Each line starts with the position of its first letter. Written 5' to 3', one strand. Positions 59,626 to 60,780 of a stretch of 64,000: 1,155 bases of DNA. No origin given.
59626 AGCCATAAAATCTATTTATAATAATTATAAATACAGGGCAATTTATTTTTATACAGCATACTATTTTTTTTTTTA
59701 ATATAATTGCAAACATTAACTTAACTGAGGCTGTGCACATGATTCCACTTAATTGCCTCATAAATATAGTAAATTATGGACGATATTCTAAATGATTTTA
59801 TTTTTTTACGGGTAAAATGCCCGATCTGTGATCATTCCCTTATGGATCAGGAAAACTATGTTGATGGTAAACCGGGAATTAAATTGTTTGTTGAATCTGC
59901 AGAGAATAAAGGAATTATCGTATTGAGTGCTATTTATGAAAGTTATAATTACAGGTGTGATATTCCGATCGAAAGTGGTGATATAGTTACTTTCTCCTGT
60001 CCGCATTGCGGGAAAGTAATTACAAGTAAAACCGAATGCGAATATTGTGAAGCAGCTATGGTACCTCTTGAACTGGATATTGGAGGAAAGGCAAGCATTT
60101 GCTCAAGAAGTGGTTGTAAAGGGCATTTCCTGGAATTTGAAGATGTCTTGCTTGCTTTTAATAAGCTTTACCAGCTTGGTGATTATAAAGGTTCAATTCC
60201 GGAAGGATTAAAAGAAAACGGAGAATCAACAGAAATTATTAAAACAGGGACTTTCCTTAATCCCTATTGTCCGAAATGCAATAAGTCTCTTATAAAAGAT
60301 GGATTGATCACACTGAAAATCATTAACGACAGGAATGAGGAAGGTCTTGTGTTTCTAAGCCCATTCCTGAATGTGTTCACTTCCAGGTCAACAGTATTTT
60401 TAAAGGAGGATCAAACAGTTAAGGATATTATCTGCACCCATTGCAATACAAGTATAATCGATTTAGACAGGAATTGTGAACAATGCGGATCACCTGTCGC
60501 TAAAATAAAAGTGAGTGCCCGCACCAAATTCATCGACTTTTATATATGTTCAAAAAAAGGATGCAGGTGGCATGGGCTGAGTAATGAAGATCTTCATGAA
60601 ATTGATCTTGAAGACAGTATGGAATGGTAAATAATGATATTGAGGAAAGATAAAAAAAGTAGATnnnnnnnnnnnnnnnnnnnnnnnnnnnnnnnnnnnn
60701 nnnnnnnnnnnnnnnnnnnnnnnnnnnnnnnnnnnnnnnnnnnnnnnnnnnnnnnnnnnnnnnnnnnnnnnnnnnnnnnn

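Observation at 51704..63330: Eight-gene redox island joining a Bfu-type NuoEFG-like module, two NfnAB-like pairs and three copies of an uncharacterised CxxC module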

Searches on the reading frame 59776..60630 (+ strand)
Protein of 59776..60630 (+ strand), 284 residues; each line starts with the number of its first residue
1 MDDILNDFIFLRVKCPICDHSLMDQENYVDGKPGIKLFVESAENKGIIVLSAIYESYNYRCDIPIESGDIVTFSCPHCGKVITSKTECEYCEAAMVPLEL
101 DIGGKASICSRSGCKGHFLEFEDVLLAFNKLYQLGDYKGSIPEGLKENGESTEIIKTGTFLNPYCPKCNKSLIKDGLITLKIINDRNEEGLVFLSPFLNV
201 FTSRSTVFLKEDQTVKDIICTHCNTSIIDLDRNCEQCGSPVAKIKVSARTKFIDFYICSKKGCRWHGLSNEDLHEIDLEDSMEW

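Call 3: search_protein_families(library=pfam, proteins=[window:59776-60630:+], max_evalue=0.01)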
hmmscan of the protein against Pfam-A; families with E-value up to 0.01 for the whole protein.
window:59776-60630:+ (284 aa): 8 families
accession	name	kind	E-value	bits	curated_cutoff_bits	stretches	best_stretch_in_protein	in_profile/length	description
PF07191.17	Zn_ribbon_6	-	2.5e-06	27.8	25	0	214-248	13-46/67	Double zinc ribbon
PF12773.13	DZR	-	2.9e-06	27.8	27.3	0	220-241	1-22/45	Double zinc ribbon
PF09334.17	tRNA-synt_1g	-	3.9e-05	23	20.1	1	37-111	102-174/391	tRNA synthetases class I (M)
PF18912.6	DZR_2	-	0.00045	20.4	27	0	216-243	20-48/56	Double zinc ribbon domain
PF13248.11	Zn_ribbon_3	-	0.00062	19.6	27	0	72-92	2-23/26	zinc-ribbon domain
PF14353.12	CpXC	-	0.00081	19.8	25.4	0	65-93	30-58/121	CpXC protein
PF01155.25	HypA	-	0.0025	18.2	28.9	0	213-244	66-99/112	Hydrogenase/urease nickel incorporation, metallochaperone, hypA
PF24292.1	DUF7479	-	0.0087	16.6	27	0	163-182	31-50/60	Domain of unknown function (DUF7479)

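Call 4: search_protein_families(library=ncbifam, proteins=[window:59776-60630:+], max_evalue=0.01)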
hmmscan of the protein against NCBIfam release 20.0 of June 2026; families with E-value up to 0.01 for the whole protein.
window:59776-60630:+ (284 aa): 3 families
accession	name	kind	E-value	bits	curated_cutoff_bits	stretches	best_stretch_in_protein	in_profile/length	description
NF011481.0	PRK14890.1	equivalog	1.8e-05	24.7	61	1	60-88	14-44/61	putative Zn-ribbon RNA-binding protein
NF001645.0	PRK00420.1-2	equivalog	0.0028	17.7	162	0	212-243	5-36/106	hypothetical protein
NF041909.1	HVO_2753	equivalog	0.0033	17.3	80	1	60-88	14-42/59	HVO_2753 family zinc finger protein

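Call 7: find_homologous_proteins(query=window:59776-60630:+, max_evalue=0.001)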
Query window:59776-60630:+ (284 aa): 184 proteins with E <= 0.001 among 747 candidates; the best 120 are listed.
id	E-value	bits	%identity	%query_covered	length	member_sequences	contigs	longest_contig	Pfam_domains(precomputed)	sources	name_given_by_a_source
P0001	1.4e-180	617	93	100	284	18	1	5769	PF07191.18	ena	-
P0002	1.4e-136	472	70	100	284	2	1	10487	PF09334.18,PF12773.14,PF07191.18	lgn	-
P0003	5.1e-130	451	69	100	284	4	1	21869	-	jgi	jgi:predicted RNA-binding Zn-ribbon protein involved in translation (DUF1610 family)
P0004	1.3e-129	450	65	100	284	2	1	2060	PF09334.18,PF01155.26,PF12773.14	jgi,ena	-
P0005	7.7e-128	444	66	100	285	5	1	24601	PF09334.18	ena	-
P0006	5.0e-127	441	68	100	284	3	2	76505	-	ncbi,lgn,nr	ncbi:MAG: hypothetical protein NT175_10870 [Bacteroidetes bacterium]|nr:hypothetical protein [Bacter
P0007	2.2e-126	439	67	100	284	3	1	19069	PF09334.18,PF12773.14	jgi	jgi:methionyl-tRNA synthetase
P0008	5.9e-126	437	64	100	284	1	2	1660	PF12773.14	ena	-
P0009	1.2e-124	433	64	100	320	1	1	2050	-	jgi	-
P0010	4.6e-124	431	64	100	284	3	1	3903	PF09334.18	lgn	-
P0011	3.0e-120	419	63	100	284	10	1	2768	PF09334.18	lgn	-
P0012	6.5e-120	418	61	100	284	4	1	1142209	PF09334.18,PF12773.14,PF07191.18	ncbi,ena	-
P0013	1.1e-119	417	62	100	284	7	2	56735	-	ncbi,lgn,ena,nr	ncbi:MAG: hypothetical protein KAT48_13670 [Bacteroidales bacterium]|nr:hypothetical protein [Bacter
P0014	4.4e-119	415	63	100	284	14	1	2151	PF07191.18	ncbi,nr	ncbi:MAG: hypothetical protein IMY69_03615 [Bacteroidetes bacterium]|nr:hypothetical protein [Bacter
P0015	1.5e-117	410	61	100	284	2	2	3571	-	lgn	-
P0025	1.3e-97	344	55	99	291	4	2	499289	-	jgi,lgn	-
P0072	5.7e-91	323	50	99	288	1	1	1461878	PF12773.14,PF07191.18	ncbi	ncbi:MAG: hypothetical protein AB9842_00980 [Bacteroidales bacterium]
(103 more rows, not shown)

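Call 8: search_solved_structures(query=window:59776-60630:+, max_evalue=10)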
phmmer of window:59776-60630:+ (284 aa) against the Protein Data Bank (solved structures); distinct sequences matched with E-value up to 10: 5.
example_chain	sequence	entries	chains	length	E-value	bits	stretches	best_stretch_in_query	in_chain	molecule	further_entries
9l8v_A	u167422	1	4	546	0.25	13.5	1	40-92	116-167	Methionine-tRNA ligase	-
9vq4_A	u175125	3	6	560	0.26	13.5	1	40-92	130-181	Methionine-tRNA ligase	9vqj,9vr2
6xu6_Cj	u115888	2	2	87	0.67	12.2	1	215-245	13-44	Probable 60S ribosomal protein L37-B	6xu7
4cis_A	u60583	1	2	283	1.5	11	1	232-266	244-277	FORMAMIDOPYRIMIDIN DNA GLYCOSYLASE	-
6yxx_E2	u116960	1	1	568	6.7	8.9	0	54-80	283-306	DUF4379 domain-containing protein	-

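Call 9: find_encoding_contigs(protein=P0012, flank=10000, max_places=3)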
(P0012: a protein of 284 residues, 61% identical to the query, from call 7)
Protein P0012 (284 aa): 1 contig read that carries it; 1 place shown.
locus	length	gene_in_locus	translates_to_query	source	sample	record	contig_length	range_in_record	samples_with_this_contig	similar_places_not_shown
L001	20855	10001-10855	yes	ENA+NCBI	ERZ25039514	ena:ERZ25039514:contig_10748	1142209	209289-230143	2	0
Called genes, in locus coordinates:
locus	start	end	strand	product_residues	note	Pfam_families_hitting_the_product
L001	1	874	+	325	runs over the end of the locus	PF01326:PPDK_N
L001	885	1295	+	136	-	-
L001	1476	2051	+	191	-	-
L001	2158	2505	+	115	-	-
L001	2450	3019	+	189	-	-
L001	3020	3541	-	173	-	PF07992:Pyr_redox_2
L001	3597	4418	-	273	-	PF14691:Fer4_20, PF00070:Pyr_redox (faint), PF01266:DAO (faint), PF07992:Pyr_redox_2, PF13450:NAD_binding_8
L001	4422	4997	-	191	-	PF10418:DHODB_Fe-S_bind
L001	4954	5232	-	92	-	-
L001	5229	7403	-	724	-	PF00111:Fer2, PF13510:Fer2_4, PF10588:NADH-G_4Fe-4S_3 (weak), PF12838:Fer4_7 (weak), PF22117:Fer4_Nqo3, PF04879:Molybdop_Fe4S4, PF00384:Molybdopterin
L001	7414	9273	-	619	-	PF01512:Complex1_51K, PF10531:SLBB (faint), PF10589:NADH_4Fe-4S, PF00037:Fer4, PF13237:Fer4_10, PF12838:Fer4_7 (weak), PF13187:Fer4_9, PF00037:Fer4 (weak), +3 more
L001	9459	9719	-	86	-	-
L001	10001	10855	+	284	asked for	PF07191:Zn_ribbon_6 (faint), PF12773:DZR (faint), PF09334:tRNA-synt_1g (faint)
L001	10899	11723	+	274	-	PF00175:NAD_binding_1 (weak), PF10418:DHODB_Fe-S_bind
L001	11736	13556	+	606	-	PF14691:Fer4_20, PF01262:AlaDh_PNT_C (faint), PF07992:Pyr_redox_2, PF13450:NAD_binding_8 (weak), PF13738:Pyr_redox_3 (faint), PF00070:Pyr_redox (weak)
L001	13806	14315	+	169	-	PF01257:2Fe-2S_thioredx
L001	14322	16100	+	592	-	PF01512:Complex1_51K, PF10589:NADH_4Fe-4S, PF00037:Fer4 (weak), PF13237:Fer4_10 (weak), PF14697:Fer4_21 (weak), PF12837:Fer4_6 (weak), PF12838:Fer4_7 (weak), PF13187:Fer4_9 (weak)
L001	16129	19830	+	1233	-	PF13510:Fer2_4, PF14691:Fer4_20, PF07992:Pyr_redox_2, PF13450:NAD_binding_8, PF12838:Fer4_7 (weak), PF14697:Fer4_21 (weak), PF22117:Fer4_Nqo3, PF00384:Molybdopterin, +3 more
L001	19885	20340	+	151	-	PF02915:Rubrerythrin (weak), PF13668:Ferritin_2 (faint), PF02915:Rubrerythrin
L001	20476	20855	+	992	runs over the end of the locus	PF00072:Response_reg (faint), PF01326:PPDK_N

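Call 10: find_encoding_contigs(protein=P0072, flank=10000, max_places=3)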
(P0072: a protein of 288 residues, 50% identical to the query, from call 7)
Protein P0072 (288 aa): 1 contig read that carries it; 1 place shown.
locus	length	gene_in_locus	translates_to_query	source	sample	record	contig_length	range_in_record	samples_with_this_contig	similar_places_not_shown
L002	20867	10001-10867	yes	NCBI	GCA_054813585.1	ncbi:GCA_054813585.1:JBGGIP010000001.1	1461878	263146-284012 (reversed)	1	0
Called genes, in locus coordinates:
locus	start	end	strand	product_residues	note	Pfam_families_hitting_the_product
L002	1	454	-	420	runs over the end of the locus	PF22847:Glyco_hydro_43_rel (faint), PF04041:Glyco_hydro_130 (faint), PF00251:Glyco_hydro_32N (weak), PF18962:Por_Secre_tail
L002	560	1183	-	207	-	PF00072:Response_reg, PF00196:GerE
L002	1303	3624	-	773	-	PF13180:PDZ_2 (faint), PF17820:PDZ_6 (weak), PF07730:HisKA_3, PF02518:HATPase_c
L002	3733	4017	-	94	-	-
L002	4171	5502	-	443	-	PF02812:ELFV_dehydrog_N, PF00208:ELFV_dehydrog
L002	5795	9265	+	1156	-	PF01326:PPDK_N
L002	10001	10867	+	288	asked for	PF07191:Zn_ribbon_6 (faint), PF12773:DZR (faint)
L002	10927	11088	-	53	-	-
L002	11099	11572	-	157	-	PF00582:Usp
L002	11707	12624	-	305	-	PF00753:Lactamase_B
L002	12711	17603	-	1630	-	PF00932:LTD, PF00629:MAM (faint), PF21471:Reelin_subrepeat-B (faint), PF07705:CARDB (faint), PF20773:InhA-like_MAM (faint), PF18962:Por_Secre_tail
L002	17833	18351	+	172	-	PF01257:2Fe-2S_thioredx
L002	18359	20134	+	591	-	PF01512:Complex1_51K, PF10589:NADH_4Fe-4S, PF00037:Fer4 (faint), PF13237:Fer4_10 (weak), PF12838:Fer4_7 (weak), PF13187:Fer4_9 (weak)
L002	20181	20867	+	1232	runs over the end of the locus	PF13510:Fer2_4, PF14691:Fer4_20, PF13738:Pyr_redox_3 (faint), PF07992:Pyr_redox_2, PF13450:NAD_binding_8, PF22117:Fer4_Nqo3, PF04879:Molybdop_Fe4S4, PF00384:Molybdopterin, +1 more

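Call 11: find_encoding_contigs(protein=P0025, flank=10000, max_places=3)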
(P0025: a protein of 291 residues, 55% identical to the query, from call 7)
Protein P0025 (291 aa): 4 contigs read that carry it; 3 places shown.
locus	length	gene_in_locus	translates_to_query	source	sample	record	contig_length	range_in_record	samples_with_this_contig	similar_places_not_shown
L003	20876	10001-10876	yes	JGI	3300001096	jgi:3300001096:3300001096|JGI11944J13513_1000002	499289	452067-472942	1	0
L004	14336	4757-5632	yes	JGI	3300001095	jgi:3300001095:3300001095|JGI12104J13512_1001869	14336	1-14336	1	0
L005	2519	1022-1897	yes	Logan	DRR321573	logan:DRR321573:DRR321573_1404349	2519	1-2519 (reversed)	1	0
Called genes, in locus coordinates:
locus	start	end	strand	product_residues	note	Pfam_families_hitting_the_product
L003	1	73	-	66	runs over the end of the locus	PF02416:TatA_B_E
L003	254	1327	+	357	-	PF02540:NAD_synthase (faint), PF03054:tRNA_Me_trans, PF06508:QueC (faint), PF20259:tRNA_Me_trans_M, PF20258:tRNA_Me_trans_C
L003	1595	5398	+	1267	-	PF13188:PAS_8 (weak), PF13426:PAS_9 (weak), PF01590:GAF, PF13185:GAF_2, PF08448:PAS_4, PF00512:HisKA, PF02518:HATPase_c, PF00072:Response_reg, +1 more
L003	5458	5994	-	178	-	PF01966:HD (weak)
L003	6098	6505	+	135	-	-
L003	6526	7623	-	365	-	PF01008:IF-2B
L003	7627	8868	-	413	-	PF04055:Radical_SAM, PF13353:Fer4_12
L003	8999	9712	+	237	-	PF13189:Cytidylate_kin2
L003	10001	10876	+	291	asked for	-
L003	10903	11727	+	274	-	PF00175:NAD_binding_1 (weak), PF10418:DHODB_Fe-S_bind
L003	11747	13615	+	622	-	PF14691:Fer4_20, PF01262:AlaDh_PNT_C (faint), PF07992:Pyr_redox_2, PF13241:NAD_binding_7 (faint), PF01266:DAO (faint), PF13450:NAD_binding_8, PF13738:Pyr_redox_3, PF00070:Pyr_redox (weak)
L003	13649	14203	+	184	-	PF01257:2Fe-2S_thioredx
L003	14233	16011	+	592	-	PF01512:Complex1_51K, PF10531:SLBB (weak), PF10589:NADH_4Fe-4S, PF00037:Fer4 (faint), PF12837:Fer4_6 (faint), PF13237:Fer4_10 (weak), PF13187:Fer4_9 (weak)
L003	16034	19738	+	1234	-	PF13510:Fer2_4, PF14691:Fer4_20, PF01266:DAO (weak), PF07992:Pyr_redox_2, PF13450:NAD_binding_8, PF13738:Pyr_redox_3 (weak), PF22117:Fer4_Nqo3, PF00384:Molybdopterin, +4 more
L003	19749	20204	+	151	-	PF22277:EncFtn-like (faint), PF02915:Rubrerythrin, PF09537:DUF2383 (faint), PF13668:Ferritin_2 (weak)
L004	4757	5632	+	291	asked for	-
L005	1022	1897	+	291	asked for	-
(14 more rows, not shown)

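Call 27: predict_structure(alignment_id=A2)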
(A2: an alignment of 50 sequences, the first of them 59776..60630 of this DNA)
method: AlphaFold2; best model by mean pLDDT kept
length: 284 residues; sequences in the alignment: 50
mean_pLDDT: 78.2   pTM: 0.59
mean pLDDT of the five models: 78.2, 77.3, 76.0, 75.7, 74.6
residues with pLDDT >= 90: 108; 70-90: 106; 50-70: 32; < 50: 38
segments of 3 or more residues with pLDDT < 50: 1-6, 135-157, 276-284
pLDDT, mean of each block of 10 residues (from residue 1): 47 94 89 91 93 83 88 97 92 93 88 85 71 46 35 43 91 87 90 74 72 90 95 89 83 85 69 50 32
secondary structure, 60 per line:
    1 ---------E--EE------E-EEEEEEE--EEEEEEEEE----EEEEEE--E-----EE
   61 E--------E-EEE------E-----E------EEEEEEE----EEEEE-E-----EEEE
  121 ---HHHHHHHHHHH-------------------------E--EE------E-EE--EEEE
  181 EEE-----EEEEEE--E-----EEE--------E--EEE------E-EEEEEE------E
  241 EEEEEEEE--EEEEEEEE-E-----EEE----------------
elements in order: E23-29 E32-40 E45-50 E59-61 E72-74 E94-100 E105-109 E117-120 H124-134 E177-183 E189-194 E203-205 E217-219 E228-233 E240-248 E251-258 E266-268

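Call 28: search_protein_representatives(alignment_id=A2)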
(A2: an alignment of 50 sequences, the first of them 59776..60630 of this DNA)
Query: 50 sequences, 288 profile positions. Proteins with E-value up to 0.001 (for the whole library): 412; up to 1e-10: 252; up to 1e-30: 52. The best 150 are listed.
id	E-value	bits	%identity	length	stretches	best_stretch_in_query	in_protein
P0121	6.6e-119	412.8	-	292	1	1-288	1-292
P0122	1.6e-110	385.3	-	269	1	19-288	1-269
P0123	3.5e-98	344.8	-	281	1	1-288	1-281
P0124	2.7e-96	338.6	-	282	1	3-288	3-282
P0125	4.0e-94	331.5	-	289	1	5-288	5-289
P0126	3.6e-85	302.1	-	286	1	1-283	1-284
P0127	1.4e-82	293.7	-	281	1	4-288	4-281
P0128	1.2e-80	287.3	-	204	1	19-216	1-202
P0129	3.5e-80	285.8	-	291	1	1-288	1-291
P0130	1.1e-72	261.1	-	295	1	5-288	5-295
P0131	5.3e-72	258.9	-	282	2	153-288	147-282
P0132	4.7e-67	242.7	-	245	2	175-288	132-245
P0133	2.1e-66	240.5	-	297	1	3-281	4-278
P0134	8.4e-63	228.7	-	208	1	1-158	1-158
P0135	1.8e-61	224.3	-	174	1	1-175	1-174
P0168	4.4e-31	124.6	-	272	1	6-127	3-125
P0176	2.4e-30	122.2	-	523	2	7-116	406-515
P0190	1.1e-28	116.7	-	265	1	5-118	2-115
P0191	1.5e-28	116.3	-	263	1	7-134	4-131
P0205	1.1e-26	110.2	-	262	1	7-122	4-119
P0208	9.9e-26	107.0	-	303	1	6-116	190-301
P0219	9.5e-25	103.8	-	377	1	3-119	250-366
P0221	1.3e-24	103.4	-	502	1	7-114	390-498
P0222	2.4e-24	102.5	-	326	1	7-116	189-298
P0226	7.4e-24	100.9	-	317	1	5-117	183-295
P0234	1.3e-22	96.8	-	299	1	7-118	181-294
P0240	9.2e-22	94.0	-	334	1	8-118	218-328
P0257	3.3e-20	88.9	-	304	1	7-121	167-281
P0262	6.3e-20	88.0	-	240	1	6-116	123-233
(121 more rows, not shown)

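Call 29: search_protein_families(library=pfam, proteins=[P0176, P0221, P0219, P0222, P0226, P0240, P0208, P0234, P0257, P0262], max_evalue=0.001)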
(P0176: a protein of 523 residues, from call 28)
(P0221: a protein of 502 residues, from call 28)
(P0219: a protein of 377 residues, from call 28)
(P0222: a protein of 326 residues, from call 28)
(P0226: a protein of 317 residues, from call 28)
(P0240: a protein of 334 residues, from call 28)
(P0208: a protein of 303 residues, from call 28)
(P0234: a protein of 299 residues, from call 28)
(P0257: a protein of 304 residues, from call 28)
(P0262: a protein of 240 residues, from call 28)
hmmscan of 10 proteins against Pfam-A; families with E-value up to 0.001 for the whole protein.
P0176 (523 aa): 7 families
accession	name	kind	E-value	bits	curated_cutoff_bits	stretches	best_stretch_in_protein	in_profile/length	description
PF00211.25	Guanylate_cyc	-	8e-27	94.5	21.9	1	92-269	6-177/183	Adenylate and Guanylate cyclase catalytic domain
PF12773.13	DZR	-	3.2e-15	56.5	27.3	1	3-46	1-45/45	Double zinc ribbon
PF13191.12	AAA_16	-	8.5e-15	56.1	32.6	1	294-371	1-75/167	AAA ATPase domain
PF13240.11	Zn_Ribbon_1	-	2.5e-07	30.7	25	0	28-49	2-23/23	zinc-ribbon domain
PF13248.11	Zn_ribbon_3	-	3.8e-07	29.8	27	0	26-49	3-26/26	zinc-ribbon domain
PF07191.17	Zn_ribbon_6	-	0.00028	21.3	25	0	464-490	13-39/67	Double zinc ribbon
PF00990.26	GGDEF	-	0.00064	20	23.8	0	78-185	16-117/161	Diguanylate cyclase, GGDEF domain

P0221 (502 aa): 3 families
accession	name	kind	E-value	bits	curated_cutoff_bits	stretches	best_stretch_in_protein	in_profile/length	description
PF08245.18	Mur_ligase_M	-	1e-05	26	24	1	35-168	1-122/200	Mur ligase middle domain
PF07191.17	Zn_ribbon_6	-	3.6e-05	24.1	25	1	442-490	8-53/67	Double zinc ribbon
PF12773.13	DZR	-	0.00074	20.1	27.3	0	447-474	8-34/45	Double zinc ribbon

P0219 (377 aa): 1 family
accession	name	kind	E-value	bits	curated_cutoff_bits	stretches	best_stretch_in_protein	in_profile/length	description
PF01257.25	2Fe-2S_thioredx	-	2.7e-48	163.9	24.8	1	95-235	3-143/145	Thioredoxin-like [2Fe-2S] ferredoxin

P0222 (326 aa): 1 family
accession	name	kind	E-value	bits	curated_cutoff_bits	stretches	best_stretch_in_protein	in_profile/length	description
PF01257.25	2Fe-2S_thioredx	-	2.9e-22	79.5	24.8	1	40-167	12-139/145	Thioredoxin-like [2Fe-2S] ferredoxin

P0226 (317 aa): 5 families
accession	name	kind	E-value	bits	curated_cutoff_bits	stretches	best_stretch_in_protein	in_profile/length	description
PF01257.25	2Fe-2S_thioredx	-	4.1e-47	160.1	24.8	1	26-166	3-143/145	Thioredoxin-like [2Fe-2S] ferredoxin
PF07191.17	Zn_ribbon_6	-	7.5e-06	26.3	25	1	246-276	16-46/67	Double zinc ribbon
PF13248.11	Zn_ribbon_3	-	1.3e-05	24.9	27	0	186-202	2-17/26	zinc-ribbon domain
PF12773.13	DZR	-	5.9e-05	23.6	27.3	0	247-269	13-34/45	Double zinc ribbon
PF24460.1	DUF7575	-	0.00054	19.7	28.5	0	186-199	3-15/28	Domain of unknown function (DUF7575)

P0240 (334 aa): 2 families
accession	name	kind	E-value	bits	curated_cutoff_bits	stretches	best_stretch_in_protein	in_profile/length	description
PF00072.30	Response_reg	-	1.7e-20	73.6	30.2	1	6-120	1-110/111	Response regulator receiver domain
PF01257.25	2Fe-2S_thioredx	-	2.1e-09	37.8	24.8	1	143-205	3-65/145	Thioredoxin-like [2Fe-2S] ferredoxin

P0208 (303 aa): 0 families

P0234 (299 aa): 4 families
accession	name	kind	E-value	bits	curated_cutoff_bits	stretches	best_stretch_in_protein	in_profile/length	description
PF01257.25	2Fe-2S_thioredx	-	1e-41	142.6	24.8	1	29-163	10-144/145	Thioredoxin-like [2Fe-2S] ferredoxin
PF13248.11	Zn_ribbon_3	-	0.00041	20.1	27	0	182-193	2-12/26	zinc-ribbon domain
PF01155.25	HypA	-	0.00043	20.7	28.9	0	242-273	69-103/112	Hydrogenase/urease nickel incorporation, metallochaperone, hypA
PF12773.13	DZR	-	0.00056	20.5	27.3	0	244-268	13-35/45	Double zinc ribbon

P0257 (304 aa): 2 families
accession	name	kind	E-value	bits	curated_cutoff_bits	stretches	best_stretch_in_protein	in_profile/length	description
PF01257.25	2Fe-2S_thioredx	-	2.5e-31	108.9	24.8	1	12-147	6-141/145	Thioredoxin-like [2Fe-2S] ferredoxin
PF07191.17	Zn_ribbon_6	-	1.1e-05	25.7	25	0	228-267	16-54/67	Double zinc ribbon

P0262 (240 aa): 2 families
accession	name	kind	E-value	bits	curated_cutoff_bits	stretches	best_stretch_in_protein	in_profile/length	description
PF01257.25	2Fe-2S_thioredx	-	7.3e-20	71.7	24.8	1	24-103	62-141/145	Thioredoxin-like [2Fe-2S] ferredoxin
PF07191.17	Zn_ribbon_6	-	0.0005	20.4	25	0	185-212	16-43/67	Double zinc ribbon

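Call 32: fold_search(model_id=the predicted structure, library=pdb)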
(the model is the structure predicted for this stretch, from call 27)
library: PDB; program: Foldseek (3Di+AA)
matches with E <= 10: 334; with E <= 0.001: 0
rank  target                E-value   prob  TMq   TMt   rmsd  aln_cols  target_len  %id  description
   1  9gdh_F                1.8e-03  0.57  0.14  0.06  16.0       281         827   10  RNAP-TopoI complex on long-overhang scaffold - orientation 2 (released 2025-11-05)
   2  9gda_F                2.7e-03  0.57  0.14  0.05  19.3       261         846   11  RNAP-TopoI complex on duplex scaffold (released 2025-11-05)
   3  9gdc_F                4.8e-03  0.38  0.13  0.06  16.1       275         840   12  RNAP-TopoI complex on bubble scaffold - single-bubble configuration (released 2025-11-05)
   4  8adg_B                9.2e-02  0.08  0.13  0.11  18.6       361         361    8  Cryo-EM structure of Darobactin 22 bound BAM complex (released 2023-01-11)
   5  6x04_A                1.3e-01  0.10  0.15  0.12  17.9       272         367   10  Nup133 (aa55-481) from S. cerevisiae bound by VHH-SAN5 (released 2020-12-09)
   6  7uik_p                1.4e-01  0.05  0.11  0.06  19.0       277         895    9  Mediator-PIC Early (Tail A + Upstream DNA & Activator) (released 2023-03-01)
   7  6x04_I                2.0e-01  0.08  0.14  0.12  17.5       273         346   10  Nup133 (aa55-481) from S. cerevisiae bound by VHH-SAN5 (released 2020-12-09)
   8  8tie_g                2.0e-01  0.06  0.13  0.05  20.3       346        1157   10  Double nuclear outer ring of Nup84-complexes from the yeast NPC (released 2023-10-11)
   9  8fs6_G                2.3e-01  0.05  0.11  0.11  19.1       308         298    9  Structure of S. cerevisiae Rad24-RFC loading the 9-1-1 clamp onto a 10-nt gapped DNA in step 4 (partially closed 9-1-1 (released 2023-06-14)
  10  7uic_p                2.5e-01  0.04  0.11  0.06  19.2       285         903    9  Mediator-PIC Early (Tail A) (released 2023-02-15)
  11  5boi                  3.3e-01  0.05  0.12  0.13  16.4       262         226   10  Bacillus megaterium YpeB C-terminal domain (released 2015-08-12)
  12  2rde_A                4.1e-01  0.10  0.13  0.16  11.3       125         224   19  Crystal structure of VCA0042 complexed with c-di-GMP (released 2007-10-30)
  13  7tdz_A                4.1e-01  0.07  0.16  0.06  14.7       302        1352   10  Cryo-EM model of protomer of the cytoplasmic ring of the nuclear pore complex from Xenopus laevis (released 2022-06-22)
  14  3t0p_B                4.1e-01  0.04  0.10  0.08  19.9       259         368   10  Crystal structure of a Putative DNA polymerase III beta subunit (EUBREC_0002; ERE_29750) from Eubacterium rectale ATCC (released 2011-08-10)
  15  4q9t_B                4.1e-01  0.03  0.13  0.10  19.0       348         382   11  Crystal structure of Vanderwaltozyma polyspora Nup133 Beta-propeller domain (released 2014-06-04)
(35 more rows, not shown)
